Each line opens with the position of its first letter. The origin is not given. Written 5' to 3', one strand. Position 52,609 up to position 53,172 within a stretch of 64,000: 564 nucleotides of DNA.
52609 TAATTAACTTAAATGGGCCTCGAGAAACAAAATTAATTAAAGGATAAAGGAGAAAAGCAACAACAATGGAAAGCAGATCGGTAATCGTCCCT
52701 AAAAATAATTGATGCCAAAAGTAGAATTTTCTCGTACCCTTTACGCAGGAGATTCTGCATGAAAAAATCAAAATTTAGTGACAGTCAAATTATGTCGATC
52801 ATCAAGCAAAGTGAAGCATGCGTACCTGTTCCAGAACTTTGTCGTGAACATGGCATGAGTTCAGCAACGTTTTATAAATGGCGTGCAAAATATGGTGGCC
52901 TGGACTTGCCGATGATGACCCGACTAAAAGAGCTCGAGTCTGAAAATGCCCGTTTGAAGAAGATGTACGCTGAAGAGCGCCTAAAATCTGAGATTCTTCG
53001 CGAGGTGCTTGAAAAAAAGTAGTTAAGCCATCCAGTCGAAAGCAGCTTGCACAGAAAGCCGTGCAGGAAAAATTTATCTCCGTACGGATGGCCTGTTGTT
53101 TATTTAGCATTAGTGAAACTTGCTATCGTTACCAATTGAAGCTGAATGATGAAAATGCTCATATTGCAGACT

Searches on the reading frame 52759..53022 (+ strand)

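Call 92: search_protein_families(library=pfam, proteins=[window:52759-53022:+], max_evalue=0.0001)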
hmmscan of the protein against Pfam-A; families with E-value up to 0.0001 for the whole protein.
window:52759-53022:+ (87 aa): 2 families
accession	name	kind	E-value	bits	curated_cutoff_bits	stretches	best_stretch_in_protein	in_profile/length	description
PF01527.26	HTH_Tnp_1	-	5.1e-21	75.1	24.1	1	1-71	1-75/75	Transposase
PF13384.12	HTH_23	-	8.5e-05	22.7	24.6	0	14-49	10-47/50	Homeodomain-like domain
